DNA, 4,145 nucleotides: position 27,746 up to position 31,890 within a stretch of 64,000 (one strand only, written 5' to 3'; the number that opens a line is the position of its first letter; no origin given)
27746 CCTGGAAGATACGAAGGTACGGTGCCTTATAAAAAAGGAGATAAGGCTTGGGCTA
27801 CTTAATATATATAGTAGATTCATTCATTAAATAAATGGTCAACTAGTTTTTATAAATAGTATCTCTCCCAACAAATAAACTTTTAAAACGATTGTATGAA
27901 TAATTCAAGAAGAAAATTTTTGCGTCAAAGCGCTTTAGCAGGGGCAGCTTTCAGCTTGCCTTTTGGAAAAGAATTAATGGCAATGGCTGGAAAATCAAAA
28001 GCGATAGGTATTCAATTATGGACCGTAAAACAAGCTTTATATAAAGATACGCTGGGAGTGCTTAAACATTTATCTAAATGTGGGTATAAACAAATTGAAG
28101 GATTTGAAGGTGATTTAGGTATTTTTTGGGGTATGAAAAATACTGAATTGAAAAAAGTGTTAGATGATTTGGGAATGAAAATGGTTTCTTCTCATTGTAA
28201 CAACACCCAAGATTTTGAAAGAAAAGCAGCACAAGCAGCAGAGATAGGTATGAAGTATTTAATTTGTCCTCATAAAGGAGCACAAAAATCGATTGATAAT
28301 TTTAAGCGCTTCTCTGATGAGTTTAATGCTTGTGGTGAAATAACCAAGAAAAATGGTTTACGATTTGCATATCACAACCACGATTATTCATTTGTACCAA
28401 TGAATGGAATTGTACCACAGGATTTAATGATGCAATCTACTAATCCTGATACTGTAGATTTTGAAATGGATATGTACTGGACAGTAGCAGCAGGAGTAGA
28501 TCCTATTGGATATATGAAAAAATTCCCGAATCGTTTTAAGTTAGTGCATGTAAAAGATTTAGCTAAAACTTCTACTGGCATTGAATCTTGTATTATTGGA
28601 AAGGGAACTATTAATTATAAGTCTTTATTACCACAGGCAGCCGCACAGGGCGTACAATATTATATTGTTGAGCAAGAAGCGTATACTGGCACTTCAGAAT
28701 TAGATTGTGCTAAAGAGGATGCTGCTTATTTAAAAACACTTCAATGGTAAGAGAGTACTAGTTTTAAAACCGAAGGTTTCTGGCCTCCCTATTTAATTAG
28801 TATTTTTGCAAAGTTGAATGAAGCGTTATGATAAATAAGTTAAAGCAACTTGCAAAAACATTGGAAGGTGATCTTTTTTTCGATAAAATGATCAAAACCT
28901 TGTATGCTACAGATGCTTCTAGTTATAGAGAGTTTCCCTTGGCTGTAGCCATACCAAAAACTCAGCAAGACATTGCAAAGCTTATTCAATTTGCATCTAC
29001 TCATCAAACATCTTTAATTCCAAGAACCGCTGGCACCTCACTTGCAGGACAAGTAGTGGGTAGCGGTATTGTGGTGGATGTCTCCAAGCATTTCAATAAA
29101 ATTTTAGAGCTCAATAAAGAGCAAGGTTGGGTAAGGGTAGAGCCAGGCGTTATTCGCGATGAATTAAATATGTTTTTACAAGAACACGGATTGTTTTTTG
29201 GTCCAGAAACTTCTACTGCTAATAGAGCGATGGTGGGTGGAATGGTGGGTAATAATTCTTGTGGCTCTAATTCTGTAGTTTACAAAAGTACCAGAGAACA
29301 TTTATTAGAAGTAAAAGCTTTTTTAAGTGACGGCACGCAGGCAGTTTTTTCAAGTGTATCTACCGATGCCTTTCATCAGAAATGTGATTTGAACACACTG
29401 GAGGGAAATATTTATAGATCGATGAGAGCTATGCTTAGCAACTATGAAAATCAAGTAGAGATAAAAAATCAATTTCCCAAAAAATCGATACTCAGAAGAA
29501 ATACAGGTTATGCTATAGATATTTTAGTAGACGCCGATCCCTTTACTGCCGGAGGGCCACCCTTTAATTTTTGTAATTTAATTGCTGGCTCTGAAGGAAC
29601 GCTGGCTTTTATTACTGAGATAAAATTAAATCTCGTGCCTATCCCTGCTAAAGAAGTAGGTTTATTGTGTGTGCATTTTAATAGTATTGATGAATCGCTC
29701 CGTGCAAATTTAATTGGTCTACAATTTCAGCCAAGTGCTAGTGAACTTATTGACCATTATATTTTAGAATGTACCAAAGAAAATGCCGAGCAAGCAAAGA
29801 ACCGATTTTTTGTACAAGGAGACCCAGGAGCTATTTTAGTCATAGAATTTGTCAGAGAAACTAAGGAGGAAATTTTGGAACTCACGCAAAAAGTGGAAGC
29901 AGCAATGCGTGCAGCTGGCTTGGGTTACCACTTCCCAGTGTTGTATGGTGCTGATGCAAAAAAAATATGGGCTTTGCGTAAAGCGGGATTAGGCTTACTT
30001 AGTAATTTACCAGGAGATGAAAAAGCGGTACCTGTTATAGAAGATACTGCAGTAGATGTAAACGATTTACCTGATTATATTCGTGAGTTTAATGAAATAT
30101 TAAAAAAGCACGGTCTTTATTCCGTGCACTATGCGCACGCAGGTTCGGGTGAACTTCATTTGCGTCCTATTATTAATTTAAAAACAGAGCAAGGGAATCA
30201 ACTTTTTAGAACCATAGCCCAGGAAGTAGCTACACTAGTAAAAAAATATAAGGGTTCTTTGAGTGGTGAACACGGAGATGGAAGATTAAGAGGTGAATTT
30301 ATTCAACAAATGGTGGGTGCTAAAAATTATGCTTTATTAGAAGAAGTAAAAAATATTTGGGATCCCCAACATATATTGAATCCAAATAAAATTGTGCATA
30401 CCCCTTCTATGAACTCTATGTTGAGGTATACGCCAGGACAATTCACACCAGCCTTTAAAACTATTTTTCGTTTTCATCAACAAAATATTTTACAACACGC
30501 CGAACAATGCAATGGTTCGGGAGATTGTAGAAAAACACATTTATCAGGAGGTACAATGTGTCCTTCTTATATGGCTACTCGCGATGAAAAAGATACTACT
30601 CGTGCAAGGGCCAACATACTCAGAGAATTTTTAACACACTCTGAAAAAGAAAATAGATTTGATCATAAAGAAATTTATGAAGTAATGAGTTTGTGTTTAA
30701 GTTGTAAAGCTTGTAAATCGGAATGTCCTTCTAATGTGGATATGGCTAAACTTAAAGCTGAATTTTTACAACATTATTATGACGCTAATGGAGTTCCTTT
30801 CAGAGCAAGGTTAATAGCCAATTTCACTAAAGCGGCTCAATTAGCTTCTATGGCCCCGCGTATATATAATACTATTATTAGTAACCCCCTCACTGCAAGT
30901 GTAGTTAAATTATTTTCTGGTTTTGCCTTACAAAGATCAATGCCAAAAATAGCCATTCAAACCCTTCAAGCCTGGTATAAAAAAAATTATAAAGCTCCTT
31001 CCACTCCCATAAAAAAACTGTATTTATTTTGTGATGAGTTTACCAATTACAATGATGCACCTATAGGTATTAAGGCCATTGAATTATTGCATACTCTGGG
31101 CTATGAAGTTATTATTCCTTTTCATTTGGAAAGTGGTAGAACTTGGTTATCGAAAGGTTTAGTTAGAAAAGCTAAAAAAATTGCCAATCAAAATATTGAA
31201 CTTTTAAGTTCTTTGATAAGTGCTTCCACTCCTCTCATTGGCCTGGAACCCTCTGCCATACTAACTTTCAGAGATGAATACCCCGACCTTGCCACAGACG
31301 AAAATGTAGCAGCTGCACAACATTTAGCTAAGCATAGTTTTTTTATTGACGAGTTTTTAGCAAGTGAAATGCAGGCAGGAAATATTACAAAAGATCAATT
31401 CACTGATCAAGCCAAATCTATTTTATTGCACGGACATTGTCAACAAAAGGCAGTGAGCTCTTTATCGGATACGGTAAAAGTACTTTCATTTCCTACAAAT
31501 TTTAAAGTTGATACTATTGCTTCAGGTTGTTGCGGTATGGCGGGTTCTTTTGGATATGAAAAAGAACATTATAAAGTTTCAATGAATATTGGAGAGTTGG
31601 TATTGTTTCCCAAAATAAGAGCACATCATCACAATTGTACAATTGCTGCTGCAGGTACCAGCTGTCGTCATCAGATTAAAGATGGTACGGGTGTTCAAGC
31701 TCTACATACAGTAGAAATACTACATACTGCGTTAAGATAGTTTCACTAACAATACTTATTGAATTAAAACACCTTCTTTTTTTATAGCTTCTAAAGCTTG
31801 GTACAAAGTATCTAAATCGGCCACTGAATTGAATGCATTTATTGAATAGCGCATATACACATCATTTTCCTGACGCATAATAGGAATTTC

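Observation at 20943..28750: Divergent eight-gene cluster resembling the non-hydrolytic 3-keto-glycoside pathway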

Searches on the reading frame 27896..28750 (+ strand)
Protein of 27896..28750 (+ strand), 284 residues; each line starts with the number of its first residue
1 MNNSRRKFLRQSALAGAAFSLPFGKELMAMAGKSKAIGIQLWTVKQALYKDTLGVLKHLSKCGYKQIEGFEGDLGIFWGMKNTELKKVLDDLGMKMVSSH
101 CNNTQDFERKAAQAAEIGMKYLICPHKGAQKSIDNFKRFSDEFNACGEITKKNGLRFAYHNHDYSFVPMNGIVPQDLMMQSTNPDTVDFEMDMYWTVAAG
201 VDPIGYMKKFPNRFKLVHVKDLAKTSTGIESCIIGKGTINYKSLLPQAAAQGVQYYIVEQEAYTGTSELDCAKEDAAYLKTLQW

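Call 3: search_protein_families(library=pfam, proteins=[window:27896-28750:+], max_evalue=0.01)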
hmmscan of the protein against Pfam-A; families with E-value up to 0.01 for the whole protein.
window:27896-28750:+ (284 aa): 1 family
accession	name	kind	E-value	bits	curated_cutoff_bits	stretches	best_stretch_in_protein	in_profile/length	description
PF01261.30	AP_endonuc_2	-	7.1e-13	49.3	31.1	1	59-281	4-248/249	Xylose isomerase-like TIM barrel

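Call 4: search_protein_families(library=ncbifam, proteins=[window:27896-28750:+], max_evalue=0.01)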
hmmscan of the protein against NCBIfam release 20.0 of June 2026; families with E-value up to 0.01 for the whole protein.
window:27896-28750:+ (284 aa): 2 families
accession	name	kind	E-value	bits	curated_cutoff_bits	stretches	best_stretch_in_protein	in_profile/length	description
TIGR04379.1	myo_inos_iolE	equivalog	2.2e-13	50.4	290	1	133-223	125-213/290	myo-inosose-2 dehydratase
TIGR01409.1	TAT_signal_seq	domain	0.0037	17.6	16.7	1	4-20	2-18/29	twin-arginine translocation signal domain-containing protein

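Call 12: search_solved_structures(query=window:27896-28750:+, max_evalue=0.001)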
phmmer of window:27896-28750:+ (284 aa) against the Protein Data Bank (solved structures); distinct sequences matched with E-value up to 0.001: 6.
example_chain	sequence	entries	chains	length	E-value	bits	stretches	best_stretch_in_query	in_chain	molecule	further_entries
3obe_A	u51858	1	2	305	1.1e-31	113.6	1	28-281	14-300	Sugar phosphate isomerase/epimerase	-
8tcd_B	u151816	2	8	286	1.1e-31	113.6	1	33-266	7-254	Sugar phosphate isomerase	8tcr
8tcs_D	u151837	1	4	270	1.9e-31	112.8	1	35-266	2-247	Xylose isomerase-like TIM barrel domain-containing protein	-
8tct_A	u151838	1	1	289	1.9e-30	109.5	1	53-266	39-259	Sugar phosphate isomerase/epimerase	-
3l23_A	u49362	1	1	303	3.7e-30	108.6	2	174-279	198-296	Sugar phosphate isomerase/epimerase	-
8bvk_A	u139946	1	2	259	4.5e-16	62.4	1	80-262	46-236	Xylose isomerase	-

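Call 50: search_solved_structures(query=window:27896-28750:+, max_evalue=1e-10, show_alignments=5)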
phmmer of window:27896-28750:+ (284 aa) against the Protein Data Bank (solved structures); distinct sequences matched with E-value up to 1e-10: 6.
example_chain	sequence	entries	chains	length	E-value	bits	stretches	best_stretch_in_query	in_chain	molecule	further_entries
3obe_A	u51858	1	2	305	1.1e-31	113.6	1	28-281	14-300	Sugar phosphate isomerase/epimerase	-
8tcd_B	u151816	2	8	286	1.1e-31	113.6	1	33-266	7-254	Sugar phosphate isomerase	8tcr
8tcs_D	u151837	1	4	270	1.9e-31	112.8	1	35-266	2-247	Xylose isomerase-like TIM barrel domain-containing protein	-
8tct_A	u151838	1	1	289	1.9e-30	109.5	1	53-266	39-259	Sugar phosphate isomerase/epimerase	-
3l23_A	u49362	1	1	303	3.7e-30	108.6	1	174-279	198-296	Sugar phosphate isomerase/epimerase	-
8bvk_A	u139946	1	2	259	4.5e-16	62.4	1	80-262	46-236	Xylose isomerase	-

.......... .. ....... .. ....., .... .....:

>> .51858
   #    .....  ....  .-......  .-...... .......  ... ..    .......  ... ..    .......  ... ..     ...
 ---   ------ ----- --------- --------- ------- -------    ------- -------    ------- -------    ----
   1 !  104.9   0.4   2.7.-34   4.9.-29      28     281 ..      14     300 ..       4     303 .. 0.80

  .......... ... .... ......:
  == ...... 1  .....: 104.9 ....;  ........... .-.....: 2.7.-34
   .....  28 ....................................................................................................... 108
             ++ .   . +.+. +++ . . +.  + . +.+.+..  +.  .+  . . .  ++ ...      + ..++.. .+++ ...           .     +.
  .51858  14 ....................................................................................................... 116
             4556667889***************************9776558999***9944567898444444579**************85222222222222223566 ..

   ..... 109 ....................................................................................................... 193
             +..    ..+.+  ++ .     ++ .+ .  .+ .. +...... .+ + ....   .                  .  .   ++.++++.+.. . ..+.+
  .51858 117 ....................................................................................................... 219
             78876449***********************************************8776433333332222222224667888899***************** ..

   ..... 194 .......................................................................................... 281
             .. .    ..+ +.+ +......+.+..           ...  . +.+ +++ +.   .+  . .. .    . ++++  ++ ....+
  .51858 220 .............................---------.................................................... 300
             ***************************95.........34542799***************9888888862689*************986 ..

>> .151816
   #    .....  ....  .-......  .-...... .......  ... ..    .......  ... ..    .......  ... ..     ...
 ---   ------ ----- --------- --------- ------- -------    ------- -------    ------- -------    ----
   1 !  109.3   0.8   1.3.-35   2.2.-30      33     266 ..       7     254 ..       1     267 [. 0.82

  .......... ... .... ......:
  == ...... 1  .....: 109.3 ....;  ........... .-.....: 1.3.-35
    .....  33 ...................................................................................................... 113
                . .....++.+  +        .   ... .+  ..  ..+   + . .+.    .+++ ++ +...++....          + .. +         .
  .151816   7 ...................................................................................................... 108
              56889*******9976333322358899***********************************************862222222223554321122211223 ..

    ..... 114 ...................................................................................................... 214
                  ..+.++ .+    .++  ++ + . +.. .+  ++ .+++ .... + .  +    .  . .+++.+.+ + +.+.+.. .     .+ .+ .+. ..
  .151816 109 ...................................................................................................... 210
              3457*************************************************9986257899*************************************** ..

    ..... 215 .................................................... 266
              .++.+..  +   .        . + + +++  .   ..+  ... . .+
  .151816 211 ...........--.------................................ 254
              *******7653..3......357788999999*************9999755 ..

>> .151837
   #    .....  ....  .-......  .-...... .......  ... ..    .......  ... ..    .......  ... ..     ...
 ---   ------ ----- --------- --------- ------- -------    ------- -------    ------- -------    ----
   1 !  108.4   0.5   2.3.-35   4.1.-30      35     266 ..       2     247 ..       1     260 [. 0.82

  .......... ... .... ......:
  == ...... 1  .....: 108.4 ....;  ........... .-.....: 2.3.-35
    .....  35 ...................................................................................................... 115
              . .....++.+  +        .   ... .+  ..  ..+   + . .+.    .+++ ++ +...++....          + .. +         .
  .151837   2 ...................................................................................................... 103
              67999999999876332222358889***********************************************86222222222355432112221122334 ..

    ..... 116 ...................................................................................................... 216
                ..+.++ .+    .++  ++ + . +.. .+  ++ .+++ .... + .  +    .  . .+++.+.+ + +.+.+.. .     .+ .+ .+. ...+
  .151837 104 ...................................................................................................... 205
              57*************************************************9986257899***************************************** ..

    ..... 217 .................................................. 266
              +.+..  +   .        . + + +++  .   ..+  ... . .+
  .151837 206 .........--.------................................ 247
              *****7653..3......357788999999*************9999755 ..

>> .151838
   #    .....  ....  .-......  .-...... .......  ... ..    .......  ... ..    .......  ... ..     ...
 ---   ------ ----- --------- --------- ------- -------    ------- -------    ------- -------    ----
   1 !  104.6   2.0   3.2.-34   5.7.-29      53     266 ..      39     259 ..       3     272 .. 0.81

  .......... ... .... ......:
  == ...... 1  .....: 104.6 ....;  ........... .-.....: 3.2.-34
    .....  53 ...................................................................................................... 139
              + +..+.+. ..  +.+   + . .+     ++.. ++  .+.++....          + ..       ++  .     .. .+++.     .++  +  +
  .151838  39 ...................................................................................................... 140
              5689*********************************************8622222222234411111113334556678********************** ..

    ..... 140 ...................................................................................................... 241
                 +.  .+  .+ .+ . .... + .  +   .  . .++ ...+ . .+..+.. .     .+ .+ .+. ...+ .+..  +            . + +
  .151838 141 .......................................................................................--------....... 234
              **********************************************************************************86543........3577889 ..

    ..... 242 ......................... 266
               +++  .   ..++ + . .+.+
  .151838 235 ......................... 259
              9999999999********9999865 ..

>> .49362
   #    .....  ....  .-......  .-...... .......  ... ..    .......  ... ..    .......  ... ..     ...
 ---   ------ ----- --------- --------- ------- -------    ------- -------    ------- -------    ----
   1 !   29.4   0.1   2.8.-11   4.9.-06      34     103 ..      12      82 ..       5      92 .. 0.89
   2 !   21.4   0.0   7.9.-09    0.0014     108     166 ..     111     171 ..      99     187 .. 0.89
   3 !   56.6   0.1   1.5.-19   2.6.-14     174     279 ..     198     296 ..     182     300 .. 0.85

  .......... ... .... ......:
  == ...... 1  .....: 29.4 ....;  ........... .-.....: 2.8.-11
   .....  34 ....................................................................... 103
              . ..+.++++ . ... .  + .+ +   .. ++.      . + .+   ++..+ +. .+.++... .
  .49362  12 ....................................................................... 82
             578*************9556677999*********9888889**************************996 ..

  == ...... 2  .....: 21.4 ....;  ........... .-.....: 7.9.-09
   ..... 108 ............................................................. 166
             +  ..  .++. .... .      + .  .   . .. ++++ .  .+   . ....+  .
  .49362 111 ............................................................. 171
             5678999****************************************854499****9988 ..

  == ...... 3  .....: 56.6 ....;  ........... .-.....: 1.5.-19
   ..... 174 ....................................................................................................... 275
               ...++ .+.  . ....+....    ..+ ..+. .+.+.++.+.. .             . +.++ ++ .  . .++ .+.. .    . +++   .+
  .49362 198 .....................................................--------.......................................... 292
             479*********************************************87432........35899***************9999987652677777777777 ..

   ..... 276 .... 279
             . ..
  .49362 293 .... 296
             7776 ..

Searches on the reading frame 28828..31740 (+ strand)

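Call 3: search_protein_families(library=pfam, proteins=[window:28828-31740:+], max_evalue=0.01)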
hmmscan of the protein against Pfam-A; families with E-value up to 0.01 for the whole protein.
window:28828-31740:+ (970 aa): 4 families
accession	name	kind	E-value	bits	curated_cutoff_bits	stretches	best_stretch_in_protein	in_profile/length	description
PF02913.24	FAD-oxidase_C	-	9.5e-46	156.9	21.2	1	280-522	8-248/248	FAD linked oxidases, C-terminal domain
PF01565.28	FAD_binding_4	-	3.3e-35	121.2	26.4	1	37-171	1-135/139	FAD binding domain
PF13534.11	Fer4_17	-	4.8e-09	37.1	22.2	1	560-638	1-61/61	4Fe-4S dicluster domain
PF13183.11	Fer4_8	-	1.4e-07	32.4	27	1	558-637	2-68/68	4Fe-4S dicluster domain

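Call 4: search_protein_families(library=ncbifam, proteins=[window:28828-31740:+], max_evalue=0.01)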
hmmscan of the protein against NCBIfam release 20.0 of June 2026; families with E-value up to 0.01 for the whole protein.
window:28828-31740:+ (970 aa): 12 families
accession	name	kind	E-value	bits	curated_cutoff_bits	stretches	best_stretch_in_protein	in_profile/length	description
NF049975.1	2HglutDHaseYdiJ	equivalog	4.7e-190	633.8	1350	2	9-608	24-624/1018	D-2-hydroxyglutarate dehydrogenase YdiJ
NF008369.0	PRK11168.1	equivalog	6.1e-64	216.4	278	1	612-969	49-399/401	anaerobic glycerol-3-phosphate dehydrogenase subunit C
TIGR00387.1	glcD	equivalog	5.3e-62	210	567.9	2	245-521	146-413/413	glycolate oxidase subunit GlcD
NF008408.0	PRK11230.1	equivalog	1.7e-40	138.9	897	2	243-525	201-474/499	glycolate oxidase subunit GlcD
TIGR03379.1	glycerol3P_GlpC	equivalog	5.5e-40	137.3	279.9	1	611-969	41-396/397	anaerobic glycerol-3-phosphate dehydrogenase subunit GlpC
NF045670.1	quin_L_LdhH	equivalog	6.5e-27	94.1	800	1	613-968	346-702/706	L-lactate dehydrogenase (quinone) large subunit LdhH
NF008434.0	PRK11274.1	equivalog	2.6e-11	43.1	333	1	576-969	33-407/409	glycolate oxidase subunit GlcF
NF008439.0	PRK11282.1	equivalog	5.1e-08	32.1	284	0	45-171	7-133/358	glycolate oxidase subunit GlcE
NF053785.1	DcplphribOxDprE1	equivalog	1.2e-07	31.3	500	1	40-184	18-162/449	decaprenylphosphoryl-beta-D-ribose oxidase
NF004898.0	PRK06259.1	equivalog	2.6e-06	26.3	385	1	572-795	140-329/488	fumarate reductase (CoM/CoB) subunit TfrB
TIGR01678.1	FAD_lactone_ox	subfamily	6.8e-06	25.3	396.8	1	30-148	8-124/438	sugar 1,4-lactone oxidase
NF038196.1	ferrodoxin_EFR1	subfamily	0.005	16.9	75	0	597-646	161-210/242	EFR1 family ferrodoxin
